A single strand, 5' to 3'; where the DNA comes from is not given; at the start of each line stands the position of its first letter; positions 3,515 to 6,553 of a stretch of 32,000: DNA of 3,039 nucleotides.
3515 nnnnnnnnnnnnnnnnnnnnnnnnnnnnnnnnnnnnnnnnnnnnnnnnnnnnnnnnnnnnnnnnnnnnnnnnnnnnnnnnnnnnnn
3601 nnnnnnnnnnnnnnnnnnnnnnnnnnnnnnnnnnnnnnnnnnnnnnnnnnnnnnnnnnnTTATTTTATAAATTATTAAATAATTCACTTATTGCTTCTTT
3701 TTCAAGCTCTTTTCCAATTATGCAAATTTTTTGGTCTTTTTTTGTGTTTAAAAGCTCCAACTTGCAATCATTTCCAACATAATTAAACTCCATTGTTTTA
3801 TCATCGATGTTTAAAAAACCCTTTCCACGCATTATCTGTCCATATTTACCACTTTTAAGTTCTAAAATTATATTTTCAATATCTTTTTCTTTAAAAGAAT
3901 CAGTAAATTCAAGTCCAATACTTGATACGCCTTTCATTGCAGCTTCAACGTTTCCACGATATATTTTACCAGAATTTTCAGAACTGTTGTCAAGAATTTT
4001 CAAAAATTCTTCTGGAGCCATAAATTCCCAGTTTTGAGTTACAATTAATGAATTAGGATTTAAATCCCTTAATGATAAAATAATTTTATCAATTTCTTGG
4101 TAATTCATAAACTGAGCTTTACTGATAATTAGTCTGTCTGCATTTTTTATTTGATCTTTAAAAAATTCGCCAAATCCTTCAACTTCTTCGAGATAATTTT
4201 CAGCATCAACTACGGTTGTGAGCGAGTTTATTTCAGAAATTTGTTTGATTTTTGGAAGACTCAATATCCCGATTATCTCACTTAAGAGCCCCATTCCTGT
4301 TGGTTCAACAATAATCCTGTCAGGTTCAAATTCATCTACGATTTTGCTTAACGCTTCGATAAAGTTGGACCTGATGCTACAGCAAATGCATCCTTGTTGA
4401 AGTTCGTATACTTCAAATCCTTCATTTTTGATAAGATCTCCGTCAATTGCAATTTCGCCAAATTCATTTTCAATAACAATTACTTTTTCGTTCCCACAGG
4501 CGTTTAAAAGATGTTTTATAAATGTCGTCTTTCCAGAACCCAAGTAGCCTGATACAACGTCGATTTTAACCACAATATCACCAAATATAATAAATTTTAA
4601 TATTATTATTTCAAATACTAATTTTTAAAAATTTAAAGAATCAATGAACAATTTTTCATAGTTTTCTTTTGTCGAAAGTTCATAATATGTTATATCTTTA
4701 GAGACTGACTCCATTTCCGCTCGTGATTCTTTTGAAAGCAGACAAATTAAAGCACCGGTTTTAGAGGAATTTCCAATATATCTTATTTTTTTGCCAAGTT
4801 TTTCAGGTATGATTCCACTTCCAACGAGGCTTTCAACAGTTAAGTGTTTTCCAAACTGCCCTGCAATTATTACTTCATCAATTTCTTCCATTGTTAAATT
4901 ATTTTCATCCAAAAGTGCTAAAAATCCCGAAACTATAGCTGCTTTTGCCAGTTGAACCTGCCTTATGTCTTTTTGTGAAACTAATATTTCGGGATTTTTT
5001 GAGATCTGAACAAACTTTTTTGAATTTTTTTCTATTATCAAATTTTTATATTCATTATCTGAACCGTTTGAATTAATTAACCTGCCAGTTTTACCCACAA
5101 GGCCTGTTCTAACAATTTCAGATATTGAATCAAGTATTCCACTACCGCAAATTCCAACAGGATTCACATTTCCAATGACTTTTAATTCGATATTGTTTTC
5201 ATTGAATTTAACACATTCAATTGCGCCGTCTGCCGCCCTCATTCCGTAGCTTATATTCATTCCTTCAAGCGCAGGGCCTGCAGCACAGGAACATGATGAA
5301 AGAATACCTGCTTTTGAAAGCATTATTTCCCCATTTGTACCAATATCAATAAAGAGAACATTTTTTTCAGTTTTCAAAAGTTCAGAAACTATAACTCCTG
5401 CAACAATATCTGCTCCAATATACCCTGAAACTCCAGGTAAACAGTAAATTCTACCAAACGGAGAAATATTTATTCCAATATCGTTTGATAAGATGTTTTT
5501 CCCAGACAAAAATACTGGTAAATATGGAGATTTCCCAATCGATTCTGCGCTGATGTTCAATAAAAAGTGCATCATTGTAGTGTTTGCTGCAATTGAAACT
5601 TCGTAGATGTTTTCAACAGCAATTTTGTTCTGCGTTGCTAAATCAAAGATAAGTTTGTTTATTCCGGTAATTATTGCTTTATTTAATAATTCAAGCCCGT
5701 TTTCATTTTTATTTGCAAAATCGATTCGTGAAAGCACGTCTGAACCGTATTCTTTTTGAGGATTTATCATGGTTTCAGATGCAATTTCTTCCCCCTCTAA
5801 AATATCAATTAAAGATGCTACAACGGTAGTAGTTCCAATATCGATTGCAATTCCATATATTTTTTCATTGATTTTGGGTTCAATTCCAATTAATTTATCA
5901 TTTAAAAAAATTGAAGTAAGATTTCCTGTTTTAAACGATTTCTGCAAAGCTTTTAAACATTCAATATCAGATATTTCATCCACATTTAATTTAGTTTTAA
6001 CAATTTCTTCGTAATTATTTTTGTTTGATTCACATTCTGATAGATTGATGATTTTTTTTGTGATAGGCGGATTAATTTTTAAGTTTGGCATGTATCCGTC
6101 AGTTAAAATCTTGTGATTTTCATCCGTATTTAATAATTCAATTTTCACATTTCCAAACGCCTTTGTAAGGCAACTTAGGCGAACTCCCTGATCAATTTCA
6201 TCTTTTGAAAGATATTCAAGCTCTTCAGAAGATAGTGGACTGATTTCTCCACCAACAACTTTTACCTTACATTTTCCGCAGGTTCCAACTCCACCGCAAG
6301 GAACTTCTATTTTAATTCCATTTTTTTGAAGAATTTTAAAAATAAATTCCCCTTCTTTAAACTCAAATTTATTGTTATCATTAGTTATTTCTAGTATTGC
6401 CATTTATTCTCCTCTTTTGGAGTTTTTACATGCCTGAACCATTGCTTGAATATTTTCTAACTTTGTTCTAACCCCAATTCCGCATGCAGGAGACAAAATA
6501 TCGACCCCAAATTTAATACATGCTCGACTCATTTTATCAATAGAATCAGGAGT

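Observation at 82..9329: Complete-looking corrinoid methyltransferase system in a Methanococcus-type (H2/formate) methanogen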

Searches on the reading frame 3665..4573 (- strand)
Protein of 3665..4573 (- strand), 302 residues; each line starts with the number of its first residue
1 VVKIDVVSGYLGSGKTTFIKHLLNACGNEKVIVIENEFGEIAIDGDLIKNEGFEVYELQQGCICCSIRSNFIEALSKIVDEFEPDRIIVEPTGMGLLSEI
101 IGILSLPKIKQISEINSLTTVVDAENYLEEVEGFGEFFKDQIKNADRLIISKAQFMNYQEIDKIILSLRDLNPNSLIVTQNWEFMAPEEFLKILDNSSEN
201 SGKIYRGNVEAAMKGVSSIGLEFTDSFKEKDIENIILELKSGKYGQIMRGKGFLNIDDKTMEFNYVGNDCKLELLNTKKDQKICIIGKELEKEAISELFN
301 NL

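Call 3: search_protein_families(library=pfam, proteins=[window:3665-4573:-], max_evalue=0.01)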
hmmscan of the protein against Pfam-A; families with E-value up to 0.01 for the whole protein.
window:3665-4573:- (302 aa): 3 families
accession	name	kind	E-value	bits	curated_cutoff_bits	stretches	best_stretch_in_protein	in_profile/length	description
PF02492.25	cobW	-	1.8e-41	142.1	20.7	1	6-177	4-178/180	CobW/HypB/UreG, nucleotide-binding domain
PF07683.19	CobW_C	-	3.3e-11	43.3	22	1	216-301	1-92/94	Cobalamin synthesis protein cobW C-terminal domain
PF02367.23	TsaE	-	0.0051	17.2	26.6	1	7-30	26-49/128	Threonylcarbamoyl adenosine biosynthesis protein TsaE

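Call 4: search_protein_families(library=ncbifam, proteins=[window:3665-4573:-], max_evalue=0.01)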
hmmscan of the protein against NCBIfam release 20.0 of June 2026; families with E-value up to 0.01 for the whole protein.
window:3665-4573:- (302 aa): 9 families
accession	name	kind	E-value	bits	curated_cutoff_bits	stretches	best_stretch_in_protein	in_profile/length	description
TIGR02475.1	CobW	equivalog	3.1e-33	115.1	332.1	2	3-125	5-134/342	cobalamin biosynthesis protein CobW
NF008578.0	PRK11537.1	equivalog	4.6e-29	101.6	361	1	2-300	4-314/318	GTPase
NF038288.1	chaper_GTP_ZigA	equivalog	2.4e-26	92.5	600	2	4-131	3-142/390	zinc metallochaperone GTPase ZigA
NF041053.1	CobW_rel_Se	equivalog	3.7e-26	92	180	1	3-179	2-180/195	CobW-related selenoprotein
TIGR00073.1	hypB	equivalog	7.2e-07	28.9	121.2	1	5-93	34-120/217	hydrogenase nickel incorporation protein HypB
NF047431.1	hiber_recruit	equivalog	0.00087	18.3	375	0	46-90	52-96/402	ribosome hibernation factor-recruiting GTPase MRF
TIGR02788.1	VirB11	equivalog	0.0009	18.4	249.95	1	6-43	148-185/308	P-type DNA transfer ATPase VirB11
NF011062.0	PRK14494.1-1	equivalog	0.0019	17.8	323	1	7-127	6-128/231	putative molybdopterin-guanine dinucleotide biosynthesis protein MobB/FeS domain-containing protein protein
TIGR00150.1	T6A_YjeE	equivalog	0.0087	15.9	60.1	0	4-30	24-50/135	tRNA (adenosine(37)-N6)-threonylcarbamoyltransferase complex ATPase subunit type 1 TsaE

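Call 56: find_encoding_contigs(protein=window:3665-4573:-, flank=10000, max_places=2)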
Protein window:3665-4573:- (302 aa): 8 contigs read that carry it; 2 places shown.
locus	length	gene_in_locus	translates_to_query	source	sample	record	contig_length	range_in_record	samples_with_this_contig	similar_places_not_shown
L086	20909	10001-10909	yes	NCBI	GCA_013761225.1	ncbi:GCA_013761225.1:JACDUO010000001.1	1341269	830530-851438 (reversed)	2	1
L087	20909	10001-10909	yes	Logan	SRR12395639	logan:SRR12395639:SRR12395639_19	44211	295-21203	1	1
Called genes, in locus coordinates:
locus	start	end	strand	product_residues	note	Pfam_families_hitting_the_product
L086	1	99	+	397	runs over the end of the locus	-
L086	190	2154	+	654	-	PF07992:Pyr_redox_2 (weak), PF12831:FAD_oxidored (weak), PF00037:Fer4 (weak), PF12838:Fer4_7 (weak), PF13187:Fer4_9, PF00037:Fer4 (weak), PF12838:Fer4_7 (weak), PF14697:Fer4_21, +9 more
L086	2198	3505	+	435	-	PF00384:Molybdopterin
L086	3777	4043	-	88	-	-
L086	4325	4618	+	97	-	-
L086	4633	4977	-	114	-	-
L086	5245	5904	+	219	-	PF02607:B12-binding_2, PF02310:B12-binding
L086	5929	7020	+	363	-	PF01208:URO-D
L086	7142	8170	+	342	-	PF01208:URO-D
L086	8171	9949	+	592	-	PF00111:Fer2, PF17651:Raco_middle, PF14574:RACo_C_ter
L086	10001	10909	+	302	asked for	PF02492:cobW, PF07683:CobW_C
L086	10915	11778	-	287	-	PF01208:URO-D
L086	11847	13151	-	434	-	PF07690:MFS_1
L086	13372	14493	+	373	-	PF06050:HGD-D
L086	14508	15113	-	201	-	PF01693:Cauli_VI, PF00075:RNase_H, PF13456:RVT_3 (weak)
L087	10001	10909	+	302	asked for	PF02492:cobW, PF07683:CobW_C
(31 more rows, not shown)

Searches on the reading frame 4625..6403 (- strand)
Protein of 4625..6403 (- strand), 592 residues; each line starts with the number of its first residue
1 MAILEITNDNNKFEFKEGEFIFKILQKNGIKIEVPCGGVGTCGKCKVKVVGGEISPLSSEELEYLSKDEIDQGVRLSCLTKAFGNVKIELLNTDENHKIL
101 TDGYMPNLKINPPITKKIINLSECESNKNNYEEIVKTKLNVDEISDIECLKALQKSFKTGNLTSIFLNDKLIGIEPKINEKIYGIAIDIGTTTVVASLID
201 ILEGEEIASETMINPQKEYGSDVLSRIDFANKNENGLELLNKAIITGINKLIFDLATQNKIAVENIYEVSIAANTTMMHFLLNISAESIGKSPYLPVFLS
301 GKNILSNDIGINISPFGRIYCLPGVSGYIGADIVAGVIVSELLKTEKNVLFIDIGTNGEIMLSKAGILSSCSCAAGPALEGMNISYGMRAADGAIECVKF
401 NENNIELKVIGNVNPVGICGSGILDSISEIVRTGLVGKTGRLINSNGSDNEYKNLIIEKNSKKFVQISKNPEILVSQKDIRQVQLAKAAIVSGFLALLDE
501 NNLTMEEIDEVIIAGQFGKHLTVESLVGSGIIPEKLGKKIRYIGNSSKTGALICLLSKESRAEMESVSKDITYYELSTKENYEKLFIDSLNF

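Call 3: search_protein_families(library=pfam, proteins=[window:4625-6403:-], max_evalue=0.01)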
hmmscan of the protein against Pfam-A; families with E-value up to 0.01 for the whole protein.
window:4625-6403:- (592 aa): 3 families
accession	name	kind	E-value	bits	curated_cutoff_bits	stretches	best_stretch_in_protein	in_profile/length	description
PF14574.11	RACo_C_ter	-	3.2e-72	243.2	27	1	348-591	2-248/261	C-terminal domain of RACo the ASKHA domain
PF17651.6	Raco_middle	-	1e-60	204.5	26.8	1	183-343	1-161/163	RACo middle region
PF00111.32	Fer2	-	9.3e-12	45.2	21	1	9-82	6-76/77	2Fe-2S iron-sulfur cluster binding domain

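Call 4: search_protein_families(library=ncbifam, proteins=[window:4625-6403:-], max_evalue=0.01)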
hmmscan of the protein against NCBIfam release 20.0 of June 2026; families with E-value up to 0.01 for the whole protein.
window:4625-6403:- (592 aa): 12 families
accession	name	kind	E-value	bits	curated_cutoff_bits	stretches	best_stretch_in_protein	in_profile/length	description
NF040756.1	corr_regen_AcsV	exception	5.3e-130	434.7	800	2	121-588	140-619/632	corrinoid activation/regeneration protein AcsV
TIGR04270.1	Rama_corrin_act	subfamily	1.3e-35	122.8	500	1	183-587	1-411/534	methylamine methyltransferase corrinoid protein reductive activase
TIGR01941.1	nqrF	equivalog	3e-14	52.8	295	1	6-90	36-120/405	NADH:ubiquinone reductase (Na(+)-transporting) subunit F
NF058606.1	GlBtMonoRdsGbcB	equivalog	3.9e-08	32.6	500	1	4-89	280-361/362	glycine betaine monooxygenase reductase subunit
TIGR02008.1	fdx_plant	subfamily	6.2e-07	29.1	81.15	1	8-92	12-92/97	ferredoxin [2Fe-2S]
NF007964.0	PRK10684.1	equivalog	4.8e-06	25.8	383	1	8-88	256-332/333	NADH oxidoreductase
NF041393.1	Frdxn_Halo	equivalog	1.2e-05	25.1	150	1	9-84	36-108/128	ferredoxin Fer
TIGR02007.1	fdx_isc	equivalog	1.9e-05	24.8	132.1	1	10-80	15-88/110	ISC system 2Fe-2S type ferredoxin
NF007985.1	PRK10713.1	equivalog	0.00014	21.4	75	1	13-90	10-81/81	class I ribonucleotide reductase maintenance protein YfaE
NF004317.0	PRK05713.1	equivalog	0.00019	20.8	338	1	10-93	8-87/312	iron-sulfur-binding ferredoxin reductase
NF040810.1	BenC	equivalog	0.0013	17.9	430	1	15-111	17-112/333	benzoate 1,2-dioxygenase electron transfer component BenC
TIGR02160.1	PA_CoA_Oxy5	hypoth_equivalog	0.0075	15.1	420.8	0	21-82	285-342/352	1,2-phenylacetyl-CoA epoxidase subunit PaaE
